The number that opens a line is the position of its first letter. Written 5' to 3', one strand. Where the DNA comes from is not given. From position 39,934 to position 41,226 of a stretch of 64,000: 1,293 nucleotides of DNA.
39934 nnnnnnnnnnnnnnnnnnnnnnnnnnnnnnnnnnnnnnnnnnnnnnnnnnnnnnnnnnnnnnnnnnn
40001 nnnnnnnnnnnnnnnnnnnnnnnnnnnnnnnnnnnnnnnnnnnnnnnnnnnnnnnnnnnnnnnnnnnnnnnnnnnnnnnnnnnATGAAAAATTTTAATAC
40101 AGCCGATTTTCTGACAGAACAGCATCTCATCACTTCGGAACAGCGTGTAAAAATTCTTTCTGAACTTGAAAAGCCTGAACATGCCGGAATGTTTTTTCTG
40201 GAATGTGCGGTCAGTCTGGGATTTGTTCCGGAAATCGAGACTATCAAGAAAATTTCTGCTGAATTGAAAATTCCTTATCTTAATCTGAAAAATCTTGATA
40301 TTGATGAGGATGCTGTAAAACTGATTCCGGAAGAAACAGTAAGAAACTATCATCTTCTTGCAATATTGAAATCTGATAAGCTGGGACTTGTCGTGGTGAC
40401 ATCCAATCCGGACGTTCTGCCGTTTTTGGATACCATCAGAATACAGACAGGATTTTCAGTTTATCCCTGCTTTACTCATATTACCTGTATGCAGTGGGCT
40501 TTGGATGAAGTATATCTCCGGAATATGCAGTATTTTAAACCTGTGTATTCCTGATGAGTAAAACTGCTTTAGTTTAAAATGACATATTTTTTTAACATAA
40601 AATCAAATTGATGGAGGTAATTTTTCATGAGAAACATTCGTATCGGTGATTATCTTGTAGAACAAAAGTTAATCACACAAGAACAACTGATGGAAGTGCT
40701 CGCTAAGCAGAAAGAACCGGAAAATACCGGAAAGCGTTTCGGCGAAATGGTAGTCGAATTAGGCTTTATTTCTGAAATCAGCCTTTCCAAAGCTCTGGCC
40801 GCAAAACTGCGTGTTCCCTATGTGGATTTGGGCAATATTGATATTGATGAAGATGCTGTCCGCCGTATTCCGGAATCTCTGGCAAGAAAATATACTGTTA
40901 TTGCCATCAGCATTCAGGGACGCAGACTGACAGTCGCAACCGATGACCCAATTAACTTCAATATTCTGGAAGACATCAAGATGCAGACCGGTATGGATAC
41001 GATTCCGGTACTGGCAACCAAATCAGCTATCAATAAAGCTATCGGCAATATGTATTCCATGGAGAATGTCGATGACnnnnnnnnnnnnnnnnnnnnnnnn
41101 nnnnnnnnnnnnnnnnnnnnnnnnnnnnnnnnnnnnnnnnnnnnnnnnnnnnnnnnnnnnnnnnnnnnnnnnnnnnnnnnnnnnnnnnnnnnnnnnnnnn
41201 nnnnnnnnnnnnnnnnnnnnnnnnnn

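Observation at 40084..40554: Stand-alone duplicate of the PilB N-terminal (MshEN-type) domain with degenerate c-di-GMP motifs, just upstream of pilB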

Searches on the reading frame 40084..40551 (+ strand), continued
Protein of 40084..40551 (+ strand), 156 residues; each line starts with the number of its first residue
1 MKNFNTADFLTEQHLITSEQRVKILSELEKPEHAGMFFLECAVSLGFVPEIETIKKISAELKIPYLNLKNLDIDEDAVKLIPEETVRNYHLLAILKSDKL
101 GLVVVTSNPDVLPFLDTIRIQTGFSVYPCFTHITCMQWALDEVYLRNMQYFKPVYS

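Call 72: search_protein_families(library=padloc, proteins=[window:40084-40551:+, P0003, P0095], max_evalue=0.01)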
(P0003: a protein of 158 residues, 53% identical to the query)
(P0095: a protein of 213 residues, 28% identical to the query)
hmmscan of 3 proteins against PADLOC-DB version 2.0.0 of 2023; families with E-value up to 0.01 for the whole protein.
window:40084-40551:+ (156 aa): 0 families

P0003 (158 aa): 0 families

P0095 (213 aa): 0 families

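Call 83: list_cluster_members(proteins=[P0046, P0098, P0100, P0101, P0114, P0118, P0122, P0003, P0095, P0002])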
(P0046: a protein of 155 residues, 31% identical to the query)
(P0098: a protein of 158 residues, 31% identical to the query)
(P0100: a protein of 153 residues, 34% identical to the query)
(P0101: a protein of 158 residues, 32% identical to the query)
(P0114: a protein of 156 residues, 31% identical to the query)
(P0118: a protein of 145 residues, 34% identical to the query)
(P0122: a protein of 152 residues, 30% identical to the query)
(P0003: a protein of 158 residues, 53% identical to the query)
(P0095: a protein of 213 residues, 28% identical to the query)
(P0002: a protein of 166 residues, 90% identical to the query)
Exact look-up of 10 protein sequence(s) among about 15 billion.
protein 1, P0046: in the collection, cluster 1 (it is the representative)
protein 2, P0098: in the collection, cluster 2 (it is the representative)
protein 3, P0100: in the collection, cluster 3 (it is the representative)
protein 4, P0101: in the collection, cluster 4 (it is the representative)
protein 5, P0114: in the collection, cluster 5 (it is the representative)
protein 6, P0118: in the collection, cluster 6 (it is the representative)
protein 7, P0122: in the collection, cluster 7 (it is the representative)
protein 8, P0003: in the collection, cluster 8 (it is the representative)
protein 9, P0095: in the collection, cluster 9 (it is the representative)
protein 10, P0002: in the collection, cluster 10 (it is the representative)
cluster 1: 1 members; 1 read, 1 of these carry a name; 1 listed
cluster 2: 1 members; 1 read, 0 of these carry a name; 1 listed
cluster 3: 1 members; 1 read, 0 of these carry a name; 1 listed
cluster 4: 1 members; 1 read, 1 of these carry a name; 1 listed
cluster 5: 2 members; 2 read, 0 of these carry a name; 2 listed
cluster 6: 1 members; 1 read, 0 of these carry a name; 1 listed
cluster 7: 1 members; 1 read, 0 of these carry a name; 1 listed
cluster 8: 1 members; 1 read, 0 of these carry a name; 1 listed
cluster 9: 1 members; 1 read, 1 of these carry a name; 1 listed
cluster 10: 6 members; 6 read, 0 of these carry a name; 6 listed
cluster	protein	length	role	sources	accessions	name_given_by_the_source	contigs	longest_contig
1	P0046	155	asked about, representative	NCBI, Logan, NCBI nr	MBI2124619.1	hypothetical protein HYT92_02395 [Candidatus Pacearchaeota archaeon] | hypothetical protein [Candidatus Pacearchaeota archaeon]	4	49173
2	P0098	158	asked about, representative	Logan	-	-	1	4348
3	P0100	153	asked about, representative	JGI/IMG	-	-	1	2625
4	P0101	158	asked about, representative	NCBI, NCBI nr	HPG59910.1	MAG TPA: type II secretion system protein GspE, partial [Candidatus Wallbacteria ... | type II secretion system protein GspE [Candidatus Wallbacteria bacterium]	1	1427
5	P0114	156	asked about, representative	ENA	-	-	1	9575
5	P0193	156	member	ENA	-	-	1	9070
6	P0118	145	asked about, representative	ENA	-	-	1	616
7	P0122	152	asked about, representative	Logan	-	-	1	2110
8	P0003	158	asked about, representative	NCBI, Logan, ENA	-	-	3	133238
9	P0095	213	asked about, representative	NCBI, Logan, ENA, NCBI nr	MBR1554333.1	MAG: hypothetical protein IJ644_02945 [Oscillospiraceae bacterium] | hypothetical protein [Oscillospiraceae bacterium]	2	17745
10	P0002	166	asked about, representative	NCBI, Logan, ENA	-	-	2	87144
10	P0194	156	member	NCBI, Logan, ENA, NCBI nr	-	-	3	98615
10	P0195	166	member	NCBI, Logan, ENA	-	-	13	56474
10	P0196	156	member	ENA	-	-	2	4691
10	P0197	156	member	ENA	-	-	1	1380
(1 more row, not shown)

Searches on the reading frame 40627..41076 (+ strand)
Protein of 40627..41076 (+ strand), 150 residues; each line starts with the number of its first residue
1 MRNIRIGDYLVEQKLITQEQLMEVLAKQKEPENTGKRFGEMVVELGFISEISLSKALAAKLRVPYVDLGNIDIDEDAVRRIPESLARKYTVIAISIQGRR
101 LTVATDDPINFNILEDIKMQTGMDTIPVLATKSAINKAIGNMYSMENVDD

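Call 39: find_homologous_proteins(query=window:40627-41076:+, max_evalue=1e-8)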
Query window:40627-41076:+ (150 aa): 45 proteins with E <= 1e-8 among 85 candidates.
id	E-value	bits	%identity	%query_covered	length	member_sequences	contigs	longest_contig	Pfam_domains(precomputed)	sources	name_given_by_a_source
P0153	4.5e-87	307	99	100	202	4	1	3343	PF05157.21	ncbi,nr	ncbi:MAG: type II secretion system protein GspE, partial [Oscillospiraceae bacterium]|nr:type II sec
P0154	1.7e-69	250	83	99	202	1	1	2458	PF05157.21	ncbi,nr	ncbi:MAG: type II secretion system protein GspE, partial [Oscillospiraceae bacterium]|nr:type II sec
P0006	2.1e-64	233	82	96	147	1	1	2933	PF05157.21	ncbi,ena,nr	ncbi:MAG: hypothetical protein K2O42_11085 [Oscillospiraceae bacterium]|nr:hypothetical protein [Osc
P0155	4.3e-63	229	77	99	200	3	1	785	PF05157.21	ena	-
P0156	1.6e-61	224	72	99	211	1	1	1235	PF05157.21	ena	-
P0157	2.3e-61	224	78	98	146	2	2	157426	PF05157.21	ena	-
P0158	5.7e-61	222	72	99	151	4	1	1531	PF05157.21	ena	-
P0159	1.4e-58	215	75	98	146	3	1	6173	PF05157.21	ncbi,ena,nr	ncbi:MAG: hypothetical protein K2J25_05660 [Oscillospiraceae bacterium]|nr:hypothetical protein [Osc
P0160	1.6e-58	214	68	99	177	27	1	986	PF05157.21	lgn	-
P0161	2.3e-57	211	70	99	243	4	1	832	PF05157.21,PF00437.27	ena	-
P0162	6.1e-57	209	68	99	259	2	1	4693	PF05157.21,PF00437.27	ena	-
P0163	6.1e-57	209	69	100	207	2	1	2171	PF05157.21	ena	-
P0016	5.3e-56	206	68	99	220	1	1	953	PF05157.21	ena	-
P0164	5.9e-56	206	71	98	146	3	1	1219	PF05157.21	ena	-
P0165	7.7e-56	206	71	98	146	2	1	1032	PF05157.21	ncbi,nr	ncbi:MAG: hypothetical protein K2J88_06335 [Oscillospiraceae bacterium]|nr:hypothetical protein [Osc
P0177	3.5e-49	184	65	95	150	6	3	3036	PF05157.21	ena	-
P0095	1.6e-37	146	59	93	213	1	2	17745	PF05157.21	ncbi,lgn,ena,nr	ncbi:MAG: hypothetical protein IJ644_02945 [Oscillospiraceae bacterium]|nr:hypothetical protein [Osc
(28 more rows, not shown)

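Call 40: find_encoding_contigs(protein=P0157, flank=7000, max_places=2)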
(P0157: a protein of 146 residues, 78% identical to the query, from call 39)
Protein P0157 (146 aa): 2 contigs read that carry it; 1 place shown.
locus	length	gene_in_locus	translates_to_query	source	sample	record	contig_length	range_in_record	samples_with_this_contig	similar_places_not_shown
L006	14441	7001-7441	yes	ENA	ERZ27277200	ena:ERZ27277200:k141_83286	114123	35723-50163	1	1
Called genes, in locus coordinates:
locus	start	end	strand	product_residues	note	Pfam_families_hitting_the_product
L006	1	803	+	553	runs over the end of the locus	PF11104:PilM_2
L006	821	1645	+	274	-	-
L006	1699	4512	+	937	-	-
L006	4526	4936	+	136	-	PF07963:N_methyl (weak)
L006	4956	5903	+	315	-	PF07963:N_methyl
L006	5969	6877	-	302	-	PF06750:A24_N_bact, PF01478:Peptidase_A24 (weak)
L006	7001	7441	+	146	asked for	PF05157:MshEN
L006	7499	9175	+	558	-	PF05157:MshEN, PF00437:T2SSE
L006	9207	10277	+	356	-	PF00437:T2SSE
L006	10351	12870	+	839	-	PF02739:5_3_exonuc_N, PF01367:5_3_exonuc, PF00476:DNA_pol_A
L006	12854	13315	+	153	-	PF00583:Acetyltransf_1, PF13673:Acetyltransf_10, PF08445:FR47 (weak), PF13508:Acetyltransf_7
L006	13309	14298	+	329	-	PF00814:TsaD, PF02543:Carbam_trans_N (faint), PF22521:HypF_C_2 (weak)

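Call 41: find_encoding_contigs(protein=P0159, flank=7000, max_places=2)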
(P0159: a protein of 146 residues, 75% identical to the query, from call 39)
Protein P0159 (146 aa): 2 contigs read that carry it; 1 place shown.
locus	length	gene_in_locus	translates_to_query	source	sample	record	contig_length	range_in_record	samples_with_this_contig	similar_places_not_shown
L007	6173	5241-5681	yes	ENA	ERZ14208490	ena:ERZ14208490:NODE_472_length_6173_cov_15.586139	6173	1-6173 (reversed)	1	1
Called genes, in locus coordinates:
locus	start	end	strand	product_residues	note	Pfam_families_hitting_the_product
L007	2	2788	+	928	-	?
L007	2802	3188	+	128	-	PF07963:N_methyl (weak)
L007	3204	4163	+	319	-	PF07963:N_methyl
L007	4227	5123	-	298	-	PF06750:A24_N_bact, PF01478:Peptidase_A24 (weak)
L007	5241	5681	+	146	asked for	PF05157:MshEN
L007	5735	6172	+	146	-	PF05157:MshEN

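Call 45: find_encoding_contigs(protein=P0177, flank=4000, max_places=3)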
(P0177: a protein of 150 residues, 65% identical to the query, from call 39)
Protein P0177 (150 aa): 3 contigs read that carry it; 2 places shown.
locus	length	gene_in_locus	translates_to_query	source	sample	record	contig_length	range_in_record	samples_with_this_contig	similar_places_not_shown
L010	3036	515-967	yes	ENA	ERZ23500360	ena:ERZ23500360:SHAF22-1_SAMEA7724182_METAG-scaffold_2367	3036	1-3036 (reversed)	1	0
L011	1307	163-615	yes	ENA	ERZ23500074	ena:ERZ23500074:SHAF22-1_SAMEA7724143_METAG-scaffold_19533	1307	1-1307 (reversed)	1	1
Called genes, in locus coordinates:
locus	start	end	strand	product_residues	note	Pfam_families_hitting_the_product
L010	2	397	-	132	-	?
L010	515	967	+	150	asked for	PF05157:MshEN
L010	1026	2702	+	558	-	PF05157:MshEN, PF00437:T2SSE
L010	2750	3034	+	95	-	?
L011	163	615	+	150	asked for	PF05157:MshEN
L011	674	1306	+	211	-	?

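Call 54: search_protein_families(library=ncbifam, proteins=[P0157, P0159, P0164, P0165, P0177], max_evalue=10)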
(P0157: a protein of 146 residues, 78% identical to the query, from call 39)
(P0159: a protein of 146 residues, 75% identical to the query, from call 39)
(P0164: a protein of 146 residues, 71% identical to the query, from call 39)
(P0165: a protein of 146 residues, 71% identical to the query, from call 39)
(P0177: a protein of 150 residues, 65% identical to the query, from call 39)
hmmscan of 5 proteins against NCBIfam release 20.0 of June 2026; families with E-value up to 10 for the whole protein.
P0157 (146 aa): 8 families
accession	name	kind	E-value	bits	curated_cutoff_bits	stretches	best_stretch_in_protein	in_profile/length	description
TIGR02538.1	type_IV_pilB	equivalog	5.4e-19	68.2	675.65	1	6-143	2-138/564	type IV-A pilus assembly ATPase PilB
NF008411.1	PRK11234.1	equivalog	9.2e-16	57.4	1170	1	4-142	482-618/723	cyclic di-3',5'-guanylate-activated glycosyltransferase NfrB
NF053729.1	c-di-GMP_motif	domain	2e-14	53.1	38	1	5-56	1-51/53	cyclic di-GMP-binding domain-containing protein, MshE-related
NF012033.0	PRK15489.1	equivalog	1.3e-10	40.1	537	1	4-141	491-627/703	glycosyl transferase family protein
TIGR03029.1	EpsG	equivalog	3.1e-07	29.8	313.8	1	4-76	3-74/274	chain length determinant protein tyrosine kinase EpsG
TIGR02533.1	type_II_gspE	equivalog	0.00078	18.2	630.25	1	76-143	1-68/486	type II secretion system ATPase GspE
NF053534.1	T4PilAsmATPsTfpB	equivalog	0.0025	16.3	850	1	46-135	63-154/584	type IV pilus assembly ATPase TfpB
NF003165.0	PRK04148.1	equivalog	0.05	13.7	151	1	29-78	9-54/135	hypothetical protein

P0159 (146 aa): 7 families
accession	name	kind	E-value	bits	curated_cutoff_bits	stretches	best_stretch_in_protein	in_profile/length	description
TIGR02538.1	type_IV_pilB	equivalog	3.8e-20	72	675.65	1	6-142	2-137/564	type IV-A pilus assembly ATPase PilB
NF008411.1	PRK11234.1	equivalog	2.1e-16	59.5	1170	1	4-142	482-618/723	cyclic di-3',5'-guanylate-activated glycosyltransferase NfrB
NF053729.1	c-di-GMP_motif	domain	4.2e-13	48.9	38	1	5-55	1-50/53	cyclic di-GMP-binding domain-containing protein, MshE-related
NF012033.0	PRK15489.1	equivalog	2.2e-10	39.4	537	1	4-139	491-625/703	glycosyl transferase family protein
TIGR03029.1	EpsG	equivalog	1.4e-05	24.4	313.8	1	4-74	3-72/274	chain length determinant protein tyrosine kinase EpsG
TIGR02533.1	type_II_gspE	equivalog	0.00036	19.3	630.25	1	77-141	2-66/486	type II secretion system ATPase GspE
NF053534.1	T4PilAsmATPsTfpB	equivalog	0.022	13.1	850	1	50-135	67-154/584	type IV pilus assembly ATPase TfpB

P0164 (146 aa): 7 families
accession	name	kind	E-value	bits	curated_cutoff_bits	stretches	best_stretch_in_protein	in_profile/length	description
TIGR02538.1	type_IV_pilB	equivalog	5.8e-20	71.4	675.65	1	6-143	2-138/564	type IV-A pilus assembly ATPase PilB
NF053729.1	c-di-GMP_motif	domain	2.7e-15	55.9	38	1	5-57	1-52/53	cyclic di-GMP-binding domain-containing protein, MshE-related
NF008411.1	PRK11234.1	equivalog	1.1e-14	53.9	1170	1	4-141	482-617/723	cyclic di-3',5'-guanylate-activated glycosyltransferase NfrB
NF012033.0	PRK15489.1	equivalog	8.6e-13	47.3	537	1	4-141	491-627/703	glycosyl transferase family protein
TIGR02533.1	type_II_gspE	equivalog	6.3e-07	28.4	630.25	1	76-142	1-67/486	type II secretion system ATPase GspE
TIGR03029.1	EpsG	equivalog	2.3e-06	27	313.8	1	4-74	3-72/274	chain length determinant protein tyrosine kinase EpsG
NF053534.1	T4PilAsmATPsTfpB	equivalog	0.00058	18.4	850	1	13-142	19-161/584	type IV pilus assembly ATPase TfpB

P0165 (146 aa): 7 families
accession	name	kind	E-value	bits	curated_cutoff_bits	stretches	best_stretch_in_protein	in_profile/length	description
TIGR02538.1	type_IV_pilB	equivalog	5.7e-20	71.4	675.65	1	6-142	2-137/564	type IV-A pilus assembly ATPase PilB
NF053729.1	c-di-GMP_motif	domain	6.1e-14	51.6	38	1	5-56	1-51/53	cyclic di-GMP-binding domain-containing protein, MshE-related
NF008411.1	PRK11234.1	equivalog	1.2e-13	50.4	1170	1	4-142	482-618/723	cyclic di-3',5'-guanylate-activated glycosyltransferase NfrB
NF012033.0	PRK15489.1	equivalog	8.7e-12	44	537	1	4-139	491-625/703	glycosyl transferase family protein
TIGR03029.1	EpsG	equivalog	1.7e-06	27.4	313.8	1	4-75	3-73/274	chain length determinant protein tyrosine kinase EpsG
TIGR02533.1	type_II_gspE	equivalog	2.5e-06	26.4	630.25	1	76-141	1-66/486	type II secretion system ATPase GspE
NF053534.1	T4PilAsmATPsTfpB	equivalog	1.2e-05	23.9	850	1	9-135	15-154/584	type IV pilus assembly ATPase TfpB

P0177 (150 aa): 7 families
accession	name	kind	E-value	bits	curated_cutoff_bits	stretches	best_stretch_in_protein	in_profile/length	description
TIGR02538.1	type_IV_pilB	equivalog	2.5e-19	69.3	675.65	1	6-147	2-138/564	type IV-A pilus assembly ATPase PilB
NF053729.1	c-di-GMP_motif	domain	2.9e-13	49.4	38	1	5-56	1-51/53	cyclic di-GMP-binding domain-containing protein, MshE-related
NF008411.1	PRK11234.1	equivalog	4.5e-12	45.2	1170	1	5-146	483-618/723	cyclic di-3',5'-guanylate-activated glycosyltransferase NfrB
NF012033.0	PRK15489.1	equivalog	6.6e-11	41.1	537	1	3-146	490-628/703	glycosyl transferase family protein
TIGR02533.1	type_II_gspE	equivalog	5.6e-07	28.6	630.25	1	80-147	1-68/486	type II secretion system ATPase GspE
TIGR03029.1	EpsG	equivalog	6.7e-05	22.2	313.8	1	4-64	3-62/274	chain length determinant protein tyrosine kinase EpsG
NF053534.1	T4PilAsmATPsTfpB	equivalog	0.0024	16.4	850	1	9-139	15-154/584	type IV pilus assembly ATPase TfpB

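Call 71: search_protein_families(library=phrogs, proteins=[P0157], max_evalue=0.01)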
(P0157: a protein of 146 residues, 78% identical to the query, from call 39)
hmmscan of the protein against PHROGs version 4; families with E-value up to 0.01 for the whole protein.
P0157 (146 aa): 0 families

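Call 72: search_protein_families(library=padloc, proteins=[P0157], max_evalue=0.01)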
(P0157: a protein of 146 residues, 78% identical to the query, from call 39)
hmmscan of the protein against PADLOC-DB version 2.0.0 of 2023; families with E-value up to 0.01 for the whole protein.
P0157 (146 aa): 0 families
